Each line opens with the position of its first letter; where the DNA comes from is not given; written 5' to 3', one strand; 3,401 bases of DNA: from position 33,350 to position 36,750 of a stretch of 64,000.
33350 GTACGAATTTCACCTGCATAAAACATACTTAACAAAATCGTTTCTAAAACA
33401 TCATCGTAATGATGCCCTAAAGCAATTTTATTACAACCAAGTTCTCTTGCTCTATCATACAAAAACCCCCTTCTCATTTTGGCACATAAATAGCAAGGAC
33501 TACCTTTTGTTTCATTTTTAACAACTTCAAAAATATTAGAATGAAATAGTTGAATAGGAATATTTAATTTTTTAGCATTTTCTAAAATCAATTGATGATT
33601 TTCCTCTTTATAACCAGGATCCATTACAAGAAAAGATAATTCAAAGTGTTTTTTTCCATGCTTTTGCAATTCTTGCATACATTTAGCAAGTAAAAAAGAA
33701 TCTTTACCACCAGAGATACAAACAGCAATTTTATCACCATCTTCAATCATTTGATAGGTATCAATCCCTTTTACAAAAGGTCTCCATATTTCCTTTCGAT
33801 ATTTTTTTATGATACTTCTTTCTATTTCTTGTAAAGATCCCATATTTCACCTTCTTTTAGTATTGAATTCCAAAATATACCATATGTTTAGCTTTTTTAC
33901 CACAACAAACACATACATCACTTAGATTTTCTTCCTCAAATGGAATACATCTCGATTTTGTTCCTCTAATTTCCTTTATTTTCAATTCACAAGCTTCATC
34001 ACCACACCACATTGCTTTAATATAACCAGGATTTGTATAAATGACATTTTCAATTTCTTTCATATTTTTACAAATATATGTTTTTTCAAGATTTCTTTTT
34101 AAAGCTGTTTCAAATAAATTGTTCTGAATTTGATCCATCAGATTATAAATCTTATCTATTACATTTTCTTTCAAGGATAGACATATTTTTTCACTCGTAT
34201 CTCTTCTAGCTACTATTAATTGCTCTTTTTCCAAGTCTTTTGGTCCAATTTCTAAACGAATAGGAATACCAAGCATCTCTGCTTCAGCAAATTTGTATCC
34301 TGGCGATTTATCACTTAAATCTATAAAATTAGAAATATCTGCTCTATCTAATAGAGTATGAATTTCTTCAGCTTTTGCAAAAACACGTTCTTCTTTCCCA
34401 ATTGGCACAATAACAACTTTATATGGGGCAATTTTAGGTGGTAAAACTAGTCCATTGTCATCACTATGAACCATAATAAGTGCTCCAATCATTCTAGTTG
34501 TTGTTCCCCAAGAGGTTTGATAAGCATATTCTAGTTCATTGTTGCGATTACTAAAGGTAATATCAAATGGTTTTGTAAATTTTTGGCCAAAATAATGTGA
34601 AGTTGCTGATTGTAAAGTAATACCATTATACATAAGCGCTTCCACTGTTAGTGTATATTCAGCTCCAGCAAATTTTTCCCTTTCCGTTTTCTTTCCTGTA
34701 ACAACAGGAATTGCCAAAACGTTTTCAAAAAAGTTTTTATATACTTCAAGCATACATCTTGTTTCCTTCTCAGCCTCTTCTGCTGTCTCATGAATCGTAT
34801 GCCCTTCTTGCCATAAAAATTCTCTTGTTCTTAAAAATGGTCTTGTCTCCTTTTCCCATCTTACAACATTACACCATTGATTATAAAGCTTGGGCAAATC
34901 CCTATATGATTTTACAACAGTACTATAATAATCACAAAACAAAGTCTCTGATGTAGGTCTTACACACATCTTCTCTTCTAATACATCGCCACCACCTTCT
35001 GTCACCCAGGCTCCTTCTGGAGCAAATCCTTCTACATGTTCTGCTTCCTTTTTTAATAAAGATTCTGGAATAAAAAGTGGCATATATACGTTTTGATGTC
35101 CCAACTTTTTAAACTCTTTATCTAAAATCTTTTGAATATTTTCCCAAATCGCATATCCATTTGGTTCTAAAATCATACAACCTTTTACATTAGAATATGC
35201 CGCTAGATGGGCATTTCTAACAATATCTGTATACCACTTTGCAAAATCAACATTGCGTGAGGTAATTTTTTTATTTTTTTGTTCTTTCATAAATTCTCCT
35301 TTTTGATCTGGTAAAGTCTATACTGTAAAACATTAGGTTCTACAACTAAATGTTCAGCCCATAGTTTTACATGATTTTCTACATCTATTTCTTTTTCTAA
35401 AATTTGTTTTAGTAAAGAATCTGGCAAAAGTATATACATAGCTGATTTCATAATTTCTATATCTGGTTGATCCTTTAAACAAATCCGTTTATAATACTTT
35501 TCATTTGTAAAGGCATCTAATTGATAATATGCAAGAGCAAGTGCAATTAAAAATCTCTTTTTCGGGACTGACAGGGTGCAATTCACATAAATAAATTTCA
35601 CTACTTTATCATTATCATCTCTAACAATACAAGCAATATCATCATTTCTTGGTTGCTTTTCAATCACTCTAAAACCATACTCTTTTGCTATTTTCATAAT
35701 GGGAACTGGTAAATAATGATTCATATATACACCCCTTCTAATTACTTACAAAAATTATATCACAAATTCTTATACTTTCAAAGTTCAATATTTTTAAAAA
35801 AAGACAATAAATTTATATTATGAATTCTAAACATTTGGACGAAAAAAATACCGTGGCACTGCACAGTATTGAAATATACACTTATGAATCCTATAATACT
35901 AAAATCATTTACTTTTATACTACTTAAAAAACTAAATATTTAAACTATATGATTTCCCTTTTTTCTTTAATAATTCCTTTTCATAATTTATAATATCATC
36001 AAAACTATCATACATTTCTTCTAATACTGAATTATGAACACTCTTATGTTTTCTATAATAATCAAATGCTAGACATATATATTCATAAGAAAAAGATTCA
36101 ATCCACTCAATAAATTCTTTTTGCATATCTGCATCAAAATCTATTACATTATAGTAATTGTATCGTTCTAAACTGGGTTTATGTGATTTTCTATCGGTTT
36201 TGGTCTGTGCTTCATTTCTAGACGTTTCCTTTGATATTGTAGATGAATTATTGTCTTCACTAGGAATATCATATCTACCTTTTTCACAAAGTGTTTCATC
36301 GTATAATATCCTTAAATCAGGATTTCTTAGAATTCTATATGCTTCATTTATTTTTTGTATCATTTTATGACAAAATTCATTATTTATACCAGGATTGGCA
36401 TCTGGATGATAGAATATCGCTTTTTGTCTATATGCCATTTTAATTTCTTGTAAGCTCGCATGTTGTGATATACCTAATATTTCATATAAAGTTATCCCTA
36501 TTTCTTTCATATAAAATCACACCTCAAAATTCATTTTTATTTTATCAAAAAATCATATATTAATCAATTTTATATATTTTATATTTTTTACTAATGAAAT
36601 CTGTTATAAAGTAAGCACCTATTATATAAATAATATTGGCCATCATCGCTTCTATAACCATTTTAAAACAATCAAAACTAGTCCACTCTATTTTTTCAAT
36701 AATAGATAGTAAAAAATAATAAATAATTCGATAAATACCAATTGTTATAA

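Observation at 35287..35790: Catalytically dead ImmA/IrrE-like protein translationally coupled to proS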

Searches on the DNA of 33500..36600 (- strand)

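Call 6: search_rna_families(source=window, start=33500, end=36600, threshold=evalue, max_evalue=10)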
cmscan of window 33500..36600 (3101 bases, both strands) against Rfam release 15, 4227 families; matches with E-value up to 10: 4.
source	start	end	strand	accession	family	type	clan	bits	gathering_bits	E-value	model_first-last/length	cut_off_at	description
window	33758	33791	+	RF01321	CRISPR-DR8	Gene; CRISPR;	-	24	39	0.043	1-37/37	no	CRISPR RNA direct repeat element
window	33650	33721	+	RF00147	SNORD34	Gene; snRNA; snoRNA; CD-box;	CL00055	21.5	38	0.91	1-79/79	no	Small nucleolar RNA SNORD34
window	36232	36311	-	RF01186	SNORD127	Gene; snRNA; snoRNA; CD-box;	-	20.9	45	6.2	1-86/86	no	Small nucleolar RNA SNORD127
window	33578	33628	-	RF02979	freshwater-1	Gene; sRNA;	-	16.9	72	2.8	1-62/62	no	freshwater-1 RNA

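Call 48: search_rna_families(sources=[L005, L006, L007, L008, L010, L011, L012, L014, L016, L019, L021, L023, L045], threshold=gathering)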
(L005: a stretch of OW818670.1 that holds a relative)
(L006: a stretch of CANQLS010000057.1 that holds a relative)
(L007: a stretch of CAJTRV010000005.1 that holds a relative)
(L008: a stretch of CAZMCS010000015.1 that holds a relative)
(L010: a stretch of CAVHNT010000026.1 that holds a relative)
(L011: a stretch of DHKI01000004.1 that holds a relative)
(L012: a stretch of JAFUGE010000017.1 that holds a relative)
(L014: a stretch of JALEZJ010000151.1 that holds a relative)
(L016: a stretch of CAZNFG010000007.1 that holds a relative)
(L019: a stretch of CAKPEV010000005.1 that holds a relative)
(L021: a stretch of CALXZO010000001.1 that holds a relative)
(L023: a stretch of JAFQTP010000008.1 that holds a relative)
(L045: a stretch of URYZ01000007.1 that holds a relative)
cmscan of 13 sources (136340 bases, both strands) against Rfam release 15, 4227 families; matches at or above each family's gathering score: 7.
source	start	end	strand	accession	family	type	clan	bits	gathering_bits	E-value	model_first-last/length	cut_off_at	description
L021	9217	9558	+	RF00010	RNaseP_bact_a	Gene; ribozyme;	CL00002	300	100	7.3e-97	1-367/367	no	Bacterial RNase P class A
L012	7843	8255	+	RF00010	RNaseP_bact_a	Gene; ribozyme;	CL00002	287.4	100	1.4e-92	1-367/367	no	Bacterial RNase P class A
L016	9213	9555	+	RF00010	RNaseP_bact_a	Gene; ribozyme;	CL00002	285.2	100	8e-92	1-367/367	no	Bacterial RNase P class A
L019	7814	8149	+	RF00010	RNaseP_bact_a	Gene; ribozyme;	CL00002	279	100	1e-89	1-367/367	no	Bacterial RNase P class A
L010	6468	6667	+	RF00230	T-box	Cis-reg; leader;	-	109.1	93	7.5e-23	1-219/219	no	T-box leader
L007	11177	11250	+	RF00005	tRNA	Gene; tRNA;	CL00001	61.3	29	1.7e-10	1-71/71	no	tRNA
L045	1151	1225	+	RF00005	tRNA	Gene; tRNA;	CL00001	50.2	29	1.9e-07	1-71/71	no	tRNA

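Call 76: search_rna_families(source=L107, start=1, end=200, threshold=evalue, max_evalue=10, show_alignments=2)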
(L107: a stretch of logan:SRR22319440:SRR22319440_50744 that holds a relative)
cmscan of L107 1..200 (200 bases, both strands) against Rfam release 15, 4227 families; matches with E-value up to 10: 16.
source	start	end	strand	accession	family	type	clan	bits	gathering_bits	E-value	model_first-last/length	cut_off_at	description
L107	81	149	-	RF01580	RUF3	Gene; sRNA;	-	19.5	80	2.5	1-187/187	no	Plasmodium RNA of unkown function RU6-F3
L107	95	139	-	RF00949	mir-983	Gene; miRNA;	-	16.2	100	7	1-90/90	no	mir-983 microRNA precursor family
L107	43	76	+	RF02597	shuA_thermo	Cis-reg; thermoregulator;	-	15.6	58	9.5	1-32/32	no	shuA/chuA 5' UTR thermoregulator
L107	1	59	+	RF00557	L10_leader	Cis-reg; leader;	-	15.5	44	1.6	81-138/138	5'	Ribosomal protein L10 leader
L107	95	131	-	RF02095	mir-2985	Gene; miRNA;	-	15.3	68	1.7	18-54/71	no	mir-2985 microRNA precursor family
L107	1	50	+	RF02452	ncr1575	Gene; sRNA;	-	15.2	60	7.2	161-212/212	5'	Bacillus sRNA ncr1575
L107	13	60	+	RF04339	Plastid-psbJ-3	Cis-reg;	CL00152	15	61.7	2.6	1-125/125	no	Plastid-psbJ-3 3UTR RNA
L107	17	47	+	RF01413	miR-430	Gene; miRNA;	CL00096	15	47.3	3.1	1-70/70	no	miR-430 microRNA precursor family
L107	109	176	+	RF00049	SNORD36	Gene; snRNA; snoRNA; CD-box;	CL00051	15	30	7.9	1-77/77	no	Small nucleolar RNA SNORD36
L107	80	131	-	RF02270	nse_sRNA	Gene;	-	14.5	75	4.9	1-73/73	no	Neisseria sigma-E sRNA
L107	25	110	+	RF00429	SNORA29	Gene; snRNA; snoRNA; HACA-box;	CL00030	14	50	4.8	1-140/140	no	Small nucleolar RNA SNORA29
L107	18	49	+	RF01345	CRISPR-DR35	Gene; CRISPR;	-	13.8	35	4.8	1-36/36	no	CRISPR RNA direct repeat element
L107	1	52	+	RF02837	anti-hemB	Gene; sRNA;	-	12.3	49.5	1.6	36-81/81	5'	Burkholderia RNA 7 (anti-hemB)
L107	60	106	-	RF01904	HOTAIR_1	Gene; lncRNA;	-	11.9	44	7.1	1-37/37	no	HOTAIR conserved region 1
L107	16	91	-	RF02901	AaHKsRNA41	Gene; sRNA;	-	11.1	97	2.2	1-187/187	no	Aggregatibacter sRNA 41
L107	1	53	+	RF01818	RsaC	Gene; sRNA;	-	7.6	100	9.9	384-440/440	5'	RNA Staph. aureus C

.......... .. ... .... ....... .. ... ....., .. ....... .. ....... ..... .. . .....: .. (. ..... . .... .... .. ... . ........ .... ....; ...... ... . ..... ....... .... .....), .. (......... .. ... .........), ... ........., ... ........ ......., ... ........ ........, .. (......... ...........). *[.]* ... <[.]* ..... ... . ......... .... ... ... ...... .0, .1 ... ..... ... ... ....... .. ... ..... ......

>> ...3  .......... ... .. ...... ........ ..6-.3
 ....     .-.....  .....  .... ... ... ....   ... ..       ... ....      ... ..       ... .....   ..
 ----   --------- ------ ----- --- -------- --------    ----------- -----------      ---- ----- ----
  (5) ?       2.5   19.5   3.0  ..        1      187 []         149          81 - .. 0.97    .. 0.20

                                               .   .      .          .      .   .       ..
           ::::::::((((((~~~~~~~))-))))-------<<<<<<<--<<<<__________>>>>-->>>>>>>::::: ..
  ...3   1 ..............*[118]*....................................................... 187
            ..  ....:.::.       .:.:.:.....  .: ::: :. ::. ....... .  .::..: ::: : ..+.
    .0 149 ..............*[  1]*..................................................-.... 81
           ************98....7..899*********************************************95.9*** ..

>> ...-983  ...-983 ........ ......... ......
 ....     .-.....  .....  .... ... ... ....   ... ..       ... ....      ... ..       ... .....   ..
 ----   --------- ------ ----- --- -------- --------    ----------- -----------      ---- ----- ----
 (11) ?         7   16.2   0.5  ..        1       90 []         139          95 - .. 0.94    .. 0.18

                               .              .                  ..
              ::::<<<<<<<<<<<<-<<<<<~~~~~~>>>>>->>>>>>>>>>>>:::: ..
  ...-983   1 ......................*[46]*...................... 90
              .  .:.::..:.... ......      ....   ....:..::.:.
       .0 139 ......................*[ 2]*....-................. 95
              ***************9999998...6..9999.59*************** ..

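Call 82: search_rna_families(sources=[L109, L110, L111, L112, L113, L114], threshold=gathering, show_alignments=1)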
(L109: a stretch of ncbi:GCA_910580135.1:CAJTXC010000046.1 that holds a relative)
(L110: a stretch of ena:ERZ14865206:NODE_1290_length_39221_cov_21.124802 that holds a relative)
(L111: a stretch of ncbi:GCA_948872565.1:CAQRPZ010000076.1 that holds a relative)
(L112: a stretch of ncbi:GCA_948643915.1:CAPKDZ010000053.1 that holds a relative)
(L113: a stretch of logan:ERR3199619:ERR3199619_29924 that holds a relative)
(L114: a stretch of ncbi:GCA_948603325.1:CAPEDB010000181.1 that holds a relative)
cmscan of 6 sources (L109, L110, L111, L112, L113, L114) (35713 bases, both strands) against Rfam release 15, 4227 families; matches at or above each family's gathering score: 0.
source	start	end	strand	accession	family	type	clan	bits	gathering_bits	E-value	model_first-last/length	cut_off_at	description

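Call 88: search_rna_families(source=L109, start=3830, end=4060, threshold=evalue, max_evalue=1, show_alignments=1)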
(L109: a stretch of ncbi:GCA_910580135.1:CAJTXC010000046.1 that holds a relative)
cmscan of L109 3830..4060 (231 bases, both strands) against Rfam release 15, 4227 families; matches with E-value up to 1: 3.
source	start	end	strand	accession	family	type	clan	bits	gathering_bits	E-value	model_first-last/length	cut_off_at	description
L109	3891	4013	+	RF00230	T-box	Cis-reg; leader;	-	53.2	93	3.1e-11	1-219/219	no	T-box leader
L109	4003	4058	+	RF02396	sau-5949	Gene; sRNA;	-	22.1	56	0.23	1-59/59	no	Staphylococcus sRNA sau-5949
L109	3830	3863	+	RF01561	DdR11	Gene; snRNA; snoRNA; CD-box;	-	18.3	65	0.23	43-76/76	5'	Dictyostelium snoRNA DdR11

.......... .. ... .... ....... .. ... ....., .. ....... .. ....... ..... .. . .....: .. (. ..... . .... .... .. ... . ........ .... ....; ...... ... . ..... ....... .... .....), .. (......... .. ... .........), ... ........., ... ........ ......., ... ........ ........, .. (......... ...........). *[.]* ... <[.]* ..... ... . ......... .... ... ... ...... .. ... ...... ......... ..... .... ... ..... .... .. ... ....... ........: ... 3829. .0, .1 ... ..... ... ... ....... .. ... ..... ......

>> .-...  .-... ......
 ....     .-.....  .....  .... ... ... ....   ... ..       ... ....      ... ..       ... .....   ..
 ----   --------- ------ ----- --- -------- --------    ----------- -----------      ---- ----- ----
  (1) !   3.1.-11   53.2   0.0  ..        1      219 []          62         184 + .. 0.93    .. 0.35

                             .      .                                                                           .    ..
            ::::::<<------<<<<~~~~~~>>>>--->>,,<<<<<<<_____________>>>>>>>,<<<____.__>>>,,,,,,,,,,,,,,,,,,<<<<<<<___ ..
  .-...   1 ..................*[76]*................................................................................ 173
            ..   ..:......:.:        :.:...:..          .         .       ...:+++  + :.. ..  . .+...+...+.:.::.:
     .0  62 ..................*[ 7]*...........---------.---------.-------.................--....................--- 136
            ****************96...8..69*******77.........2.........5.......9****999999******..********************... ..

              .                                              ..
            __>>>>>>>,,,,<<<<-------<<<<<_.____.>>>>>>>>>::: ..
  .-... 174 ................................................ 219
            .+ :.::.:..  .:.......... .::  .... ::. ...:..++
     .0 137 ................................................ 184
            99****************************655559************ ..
